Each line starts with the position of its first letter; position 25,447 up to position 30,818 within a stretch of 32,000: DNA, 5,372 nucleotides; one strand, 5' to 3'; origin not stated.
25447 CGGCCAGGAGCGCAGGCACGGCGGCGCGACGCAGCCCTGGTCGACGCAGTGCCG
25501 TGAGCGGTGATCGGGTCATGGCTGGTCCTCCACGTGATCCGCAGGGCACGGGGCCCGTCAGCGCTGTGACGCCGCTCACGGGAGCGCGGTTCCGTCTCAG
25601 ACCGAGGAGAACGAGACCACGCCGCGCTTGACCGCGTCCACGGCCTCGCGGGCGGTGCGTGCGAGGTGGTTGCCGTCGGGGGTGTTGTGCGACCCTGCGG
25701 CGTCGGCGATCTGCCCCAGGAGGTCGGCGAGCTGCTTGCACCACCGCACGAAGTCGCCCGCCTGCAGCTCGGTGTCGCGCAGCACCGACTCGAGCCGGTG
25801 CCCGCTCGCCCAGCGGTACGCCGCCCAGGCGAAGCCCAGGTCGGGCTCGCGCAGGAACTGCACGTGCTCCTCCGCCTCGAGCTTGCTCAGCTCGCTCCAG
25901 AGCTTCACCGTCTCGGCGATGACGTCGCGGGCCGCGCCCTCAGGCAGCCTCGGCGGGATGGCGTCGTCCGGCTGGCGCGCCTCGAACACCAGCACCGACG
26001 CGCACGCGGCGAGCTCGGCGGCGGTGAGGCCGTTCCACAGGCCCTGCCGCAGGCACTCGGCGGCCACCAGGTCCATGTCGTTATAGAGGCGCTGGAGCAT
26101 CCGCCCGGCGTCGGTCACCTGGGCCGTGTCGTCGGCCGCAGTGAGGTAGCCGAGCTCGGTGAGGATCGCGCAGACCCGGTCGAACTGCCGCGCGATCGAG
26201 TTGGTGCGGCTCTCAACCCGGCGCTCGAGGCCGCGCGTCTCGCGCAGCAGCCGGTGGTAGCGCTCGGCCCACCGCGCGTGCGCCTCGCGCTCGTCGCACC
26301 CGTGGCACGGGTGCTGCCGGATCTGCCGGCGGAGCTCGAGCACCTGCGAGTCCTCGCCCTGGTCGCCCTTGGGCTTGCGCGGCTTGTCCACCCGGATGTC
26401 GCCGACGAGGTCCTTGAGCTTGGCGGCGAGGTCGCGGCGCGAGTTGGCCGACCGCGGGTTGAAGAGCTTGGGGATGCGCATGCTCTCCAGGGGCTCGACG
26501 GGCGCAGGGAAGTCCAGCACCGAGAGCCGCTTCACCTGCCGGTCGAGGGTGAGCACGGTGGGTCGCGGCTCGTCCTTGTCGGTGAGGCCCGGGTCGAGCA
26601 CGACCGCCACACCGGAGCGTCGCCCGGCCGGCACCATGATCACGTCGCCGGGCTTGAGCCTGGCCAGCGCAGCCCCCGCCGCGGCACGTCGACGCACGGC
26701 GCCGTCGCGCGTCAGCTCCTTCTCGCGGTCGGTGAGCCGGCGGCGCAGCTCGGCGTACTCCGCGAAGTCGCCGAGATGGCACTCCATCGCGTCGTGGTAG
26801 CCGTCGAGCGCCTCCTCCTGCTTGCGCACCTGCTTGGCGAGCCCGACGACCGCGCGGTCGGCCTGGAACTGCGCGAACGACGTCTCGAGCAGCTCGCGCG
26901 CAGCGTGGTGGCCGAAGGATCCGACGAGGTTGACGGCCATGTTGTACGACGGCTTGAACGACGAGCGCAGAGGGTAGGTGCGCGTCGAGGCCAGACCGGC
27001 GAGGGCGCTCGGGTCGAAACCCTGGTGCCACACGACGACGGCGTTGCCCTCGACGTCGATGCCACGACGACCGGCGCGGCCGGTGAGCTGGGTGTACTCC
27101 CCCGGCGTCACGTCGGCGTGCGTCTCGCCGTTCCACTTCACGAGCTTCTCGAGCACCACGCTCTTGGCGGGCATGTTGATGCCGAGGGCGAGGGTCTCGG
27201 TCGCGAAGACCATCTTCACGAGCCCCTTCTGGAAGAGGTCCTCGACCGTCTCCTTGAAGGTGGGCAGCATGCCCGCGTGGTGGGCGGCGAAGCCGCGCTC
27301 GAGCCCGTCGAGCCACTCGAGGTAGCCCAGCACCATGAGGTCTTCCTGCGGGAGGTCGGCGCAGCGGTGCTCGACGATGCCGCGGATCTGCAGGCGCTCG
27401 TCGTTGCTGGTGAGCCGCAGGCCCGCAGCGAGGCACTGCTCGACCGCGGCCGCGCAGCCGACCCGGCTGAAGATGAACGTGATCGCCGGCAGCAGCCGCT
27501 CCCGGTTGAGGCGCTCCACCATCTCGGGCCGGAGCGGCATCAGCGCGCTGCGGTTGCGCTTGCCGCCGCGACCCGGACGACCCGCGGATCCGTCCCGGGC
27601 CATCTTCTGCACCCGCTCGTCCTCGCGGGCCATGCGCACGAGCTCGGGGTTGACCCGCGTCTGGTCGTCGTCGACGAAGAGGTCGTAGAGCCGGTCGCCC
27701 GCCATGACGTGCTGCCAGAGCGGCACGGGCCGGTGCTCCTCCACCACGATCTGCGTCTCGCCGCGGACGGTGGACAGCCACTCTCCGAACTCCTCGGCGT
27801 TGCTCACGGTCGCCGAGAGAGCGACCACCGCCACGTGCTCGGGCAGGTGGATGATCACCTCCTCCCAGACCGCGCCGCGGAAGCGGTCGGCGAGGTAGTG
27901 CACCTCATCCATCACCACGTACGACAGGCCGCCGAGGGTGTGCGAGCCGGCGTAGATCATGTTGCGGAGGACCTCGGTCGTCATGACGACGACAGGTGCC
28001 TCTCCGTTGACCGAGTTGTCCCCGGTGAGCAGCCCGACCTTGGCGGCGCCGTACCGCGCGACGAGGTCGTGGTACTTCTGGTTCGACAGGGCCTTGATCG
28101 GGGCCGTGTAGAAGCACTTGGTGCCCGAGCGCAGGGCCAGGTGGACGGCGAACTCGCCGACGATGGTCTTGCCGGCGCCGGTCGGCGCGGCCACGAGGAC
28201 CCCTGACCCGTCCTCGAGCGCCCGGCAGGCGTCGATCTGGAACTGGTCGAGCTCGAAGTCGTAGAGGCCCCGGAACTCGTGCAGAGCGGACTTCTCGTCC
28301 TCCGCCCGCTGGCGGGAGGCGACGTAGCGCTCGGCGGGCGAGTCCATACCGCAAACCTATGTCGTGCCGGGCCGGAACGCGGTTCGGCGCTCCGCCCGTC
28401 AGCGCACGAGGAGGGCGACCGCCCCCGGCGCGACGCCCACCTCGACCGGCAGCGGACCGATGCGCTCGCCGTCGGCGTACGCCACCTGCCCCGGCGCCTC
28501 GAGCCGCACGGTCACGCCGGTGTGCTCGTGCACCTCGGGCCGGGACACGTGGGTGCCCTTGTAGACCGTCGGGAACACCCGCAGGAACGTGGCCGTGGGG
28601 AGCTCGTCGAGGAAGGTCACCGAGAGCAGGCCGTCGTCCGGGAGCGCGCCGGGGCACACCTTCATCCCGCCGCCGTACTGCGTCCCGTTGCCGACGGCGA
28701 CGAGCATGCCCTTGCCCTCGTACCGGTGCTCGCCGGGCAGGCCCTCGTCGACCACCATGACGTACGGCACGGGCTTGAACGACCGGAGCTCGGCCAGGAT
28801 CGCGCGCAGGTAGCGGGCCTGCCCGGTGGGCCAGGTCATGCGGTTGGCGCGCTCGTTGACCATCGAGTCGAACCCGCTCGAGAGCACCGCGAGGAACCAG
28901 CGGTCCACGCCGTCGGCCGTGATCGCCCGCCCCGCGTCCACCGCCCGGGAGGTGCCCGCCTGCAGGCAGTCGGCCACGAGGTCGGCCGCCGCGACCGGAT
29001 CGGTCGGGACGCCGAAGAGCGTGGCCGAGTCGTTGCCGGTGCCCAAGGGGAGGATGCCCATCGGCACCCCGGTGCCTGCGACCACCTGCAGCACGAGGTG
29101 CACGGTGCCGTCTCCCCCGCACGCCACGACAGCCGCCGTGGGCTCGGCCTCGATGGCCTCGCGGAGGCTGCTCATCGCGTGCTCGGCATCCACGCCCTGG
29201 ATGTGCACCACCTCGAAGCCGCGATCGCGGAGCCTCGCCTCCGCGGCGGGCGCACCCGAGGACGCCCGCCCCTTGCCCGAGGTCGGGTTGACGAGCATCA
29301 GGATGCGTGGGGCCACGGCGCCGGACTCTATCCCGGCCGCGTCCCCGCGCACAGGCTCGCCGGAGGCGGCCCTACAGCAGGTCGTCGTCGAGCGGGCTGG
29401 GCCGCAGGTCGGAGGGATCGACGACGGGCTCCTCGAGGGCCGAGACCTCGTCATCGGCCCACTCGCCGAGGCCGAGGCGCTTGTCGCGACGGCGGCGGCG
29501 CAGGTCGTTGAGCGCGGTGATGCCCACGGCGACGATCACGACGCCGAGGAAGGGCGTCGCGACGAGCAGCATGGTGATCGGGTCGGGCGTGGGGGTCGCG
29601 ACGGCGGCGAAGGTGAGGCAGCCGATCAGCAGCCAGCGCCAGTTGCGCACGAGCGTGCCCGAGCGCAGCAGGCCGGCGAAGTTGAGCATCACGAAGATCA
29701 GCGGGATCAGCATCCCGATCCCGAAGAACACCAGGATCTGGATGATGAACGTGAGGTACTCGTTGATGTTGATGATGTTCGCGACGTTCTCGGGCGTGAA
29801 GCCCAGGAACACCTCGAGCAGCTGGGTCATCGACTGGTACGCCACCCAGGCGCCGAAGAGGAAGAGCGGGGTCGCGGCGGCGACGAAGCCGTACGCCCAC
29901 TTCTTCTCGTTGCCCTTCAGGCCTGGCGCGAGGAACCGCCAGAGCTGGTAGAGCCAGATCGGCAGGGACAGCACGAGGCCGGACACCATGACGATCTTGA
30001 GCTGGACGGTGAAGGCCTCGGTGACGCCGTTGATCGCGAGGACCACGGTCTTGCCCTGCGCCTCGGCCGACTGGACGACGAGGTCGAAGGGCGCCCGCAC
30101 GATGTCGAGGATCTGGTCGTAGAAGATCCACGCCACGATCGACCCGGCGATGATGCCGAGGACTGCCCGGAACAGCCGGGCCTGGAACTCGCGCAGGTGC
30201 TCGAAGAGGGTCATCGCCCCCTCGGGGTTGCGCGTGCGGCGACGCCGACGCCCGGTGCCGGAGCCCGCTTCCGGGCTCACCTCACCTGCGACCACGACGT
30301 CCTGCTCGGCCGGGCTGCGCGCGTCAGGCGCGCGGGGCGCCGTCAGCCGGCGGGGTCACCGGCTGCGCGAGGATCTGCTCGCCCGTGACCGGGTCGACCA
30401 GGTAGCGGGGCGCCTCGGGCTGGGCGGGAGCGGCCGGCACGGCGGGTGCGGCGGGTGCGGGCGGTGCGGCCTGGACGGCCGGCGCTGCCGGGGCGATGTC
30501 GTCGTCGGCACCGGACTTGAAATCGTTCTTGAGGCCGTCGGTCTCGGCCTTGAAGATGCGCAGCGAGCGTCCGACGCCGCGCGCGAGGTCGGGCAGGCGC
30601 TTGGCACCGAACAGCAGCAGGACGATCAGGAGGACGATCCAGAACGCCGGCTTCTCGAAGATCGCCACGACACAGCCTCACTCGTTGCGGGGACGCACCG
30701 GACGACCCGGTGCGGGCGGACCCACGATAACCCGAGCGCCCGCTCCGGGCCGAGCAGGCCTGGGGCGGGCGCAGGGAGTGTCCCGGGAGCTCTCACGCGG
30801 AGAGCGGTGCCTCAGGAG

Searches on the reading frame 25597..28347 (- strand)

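Call 10: search_protein_families(library=pfam, proteins=[window:25597-28347:-], max_evalue=0.001)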
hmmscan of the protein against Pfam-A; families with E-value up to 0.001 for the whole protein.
window:25597-28347:- (916 aa): 6 families
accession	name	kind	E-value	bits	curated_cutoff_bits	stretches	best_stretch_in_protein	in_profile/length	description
PF08148.17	DSHCT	-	9.3e-42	143.2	22.7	1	743-913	3-171/172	DSHCT (NUC185) domain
PF00270.35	DEAD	-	2.7e-25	89.5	26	1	36-186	3-166/167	DEAD/DEAH box helicase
PF04851.21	ResIII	-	3.2e-11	43.9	22.5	1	31-181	2-162/164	Type III restriction enzyme, res subunit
PF00271.37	Helicase_C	-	1.7e-07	31.9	23.5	1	350-429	39-110/110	Helicase conserved C-terminal domain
PF21408.2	MTR4-like_stalk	-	2.2e-06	28.2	24.2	1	485-545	2-59/64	Exosome RNA helicase MTR4-like, stalk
PF22527.2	DEXQc_Suv3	-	7.6e-06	26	27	1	54-169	20-122/154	DEXQ-box helicase domain of Suv3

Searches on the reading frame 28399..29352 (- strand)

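Call 67: search_protein_families(library=ncbifam, proteins=[window:28399-29352:-], max_evalue=0.00001)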
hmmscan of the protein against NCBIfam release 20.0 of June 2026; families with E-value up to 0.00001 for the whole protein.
window:28399-29352:- (317 aa): 11 families
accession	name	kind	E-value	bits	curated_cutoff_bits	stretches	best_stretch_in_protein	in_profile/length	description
NF008882.0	PRK11914.1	equivalog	2.7e-92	309.2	302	1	16-316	10-302/306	diacylglycerol kinase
NF009604.0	PRK13057.1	equivalog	3.7e-42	144.3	274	1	14-316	8-294/302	lipid kinase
TIGR00147.1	TIGR00147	subfamily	3.3e-30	105.1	118.65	1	17-314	4-292/296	YegS/Rv2252/BmrU family lipid kinase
NF009602.0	PRK13054.1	equivalog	1.4e-27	96.6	284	1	37-313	23-289/301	lipid kinase YegS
TIGR03702.1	lip_kinase_YegS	equivalog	1e-23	83.8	387.45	1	36-266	18-237/295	lipid kinase YegS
NF009874.0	PRK13337.1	equivalog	8.4e-23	80.7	385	1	19-304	7-281/305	diacylglycerol kinase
NF009025.0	PRK12361.1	equivalog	7.2e-21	74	505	1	15-316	242-539/546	hypothetical protein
NF009603.0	PRK13055.1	subfamily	9e-21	74.1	342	1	16-309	4-292/335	diacylglycerol kinase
NF002033.0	PRK00861.1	subfamily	3.5e-20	71.9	293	1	16-315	13-303/328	putative lipid kinase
NF009605.0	PRK13059.1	equivalog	5.8e-20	71.4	313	1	17-315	4-290/295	putative lipid kinase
NF040993.1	MamU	equivalog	1.2e-16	61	400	1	16-203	2-181/296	lipid kinase MamU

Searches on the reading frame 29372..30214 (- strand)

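Call 67: search_protein_families(library=ncbifam, proteins=[window:29372-30214:-], max_evalue=0.00001)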
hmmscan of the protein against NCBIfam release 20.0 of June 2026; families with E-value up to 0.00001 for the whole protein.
window:29372-30214:- (280 aa): 3 families
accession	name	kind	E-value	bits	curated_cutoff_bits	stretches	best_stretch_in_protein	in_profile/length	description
TIGR00945.1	tatC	equivalog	1.1e-45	156.2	132.7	1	3-224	1-213/215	twin-arginine translocase subunit TatC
TIGR01912.1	TatC-Arch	equivalog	3.3e-37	128.4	192.6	1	6-230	5-226/234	Sec-independent protein translocase TatC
NF008174.0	PRK10921.1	equivalog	2.3e-25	89.6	432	1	3-244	9-244/258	Sec-independent protein translocase subunit TatC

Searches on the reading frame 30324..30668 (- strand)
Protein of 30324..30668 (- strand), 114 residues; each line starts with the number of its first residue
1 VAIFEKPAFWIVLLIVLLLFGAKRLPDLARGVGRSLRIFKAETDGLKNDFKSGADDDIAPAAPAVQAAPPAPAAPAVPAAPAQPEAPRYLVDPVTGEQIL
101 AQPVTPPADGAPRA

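Call 67: search_protein_families(library=ncbifam, proteins=[window:30324-30668:-], max_evalue=0.00001)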
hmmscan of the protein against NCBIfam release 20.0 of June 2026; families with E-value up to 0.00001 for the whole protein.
window:30324-30668:- (114 aa): 10 families
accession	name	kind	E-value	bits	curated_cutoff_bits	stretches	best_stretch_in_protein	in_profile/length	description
NF001854.0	PRK00575.1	equivalog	2e-19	70.1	72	1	7-80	6-80/94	Sec-independent protein translocase subunit TatA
TIGR01411.1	tatAE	subfamily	4.3e-14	51.8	53.9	1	11-48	9-46/47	twin-arginine translocase TatA/TatE family subunit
NF011430.0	PRK14861.1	subfamily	3.5e-11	42.4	62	1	7-52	8-53/61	twin arginine translocase protein A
NF011429.0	PRK14857.1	equivalog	5.7e-08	33.1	77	1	7-56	9-58/91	TatA/E family twin arginine-targeting protein translocase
NF001681.0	PRK00442.1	equivalog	1.3e-07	32.3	102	1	1-74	1-63/92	twin-arginine translocase TatA/TatE family subunit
NF002402.0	PRK01470.1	equivalog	1.3e-07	31.1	71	1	10-52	9-48/53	twin arginine translocase protein A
NF047942.1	TatA_Rickett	exception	1.5e-07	30.9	90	1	10-42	9-41/45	twin-arginine translocase TatA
NF002376.0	PRK01371.1-3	equivalog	3.6e-07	30.6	181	1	11-55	12-56/179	Sec-independent protein translocase protein TatB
NF002377.0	PRK01371.1-4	equivalog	2.4e-06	27.9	96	1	7-56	7-56/119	sec-independent translocase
NF003393.0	PRK04561.1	equivalog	3.3e-06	26.9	104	1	9-51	9-48/75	twin arginine translocase protein A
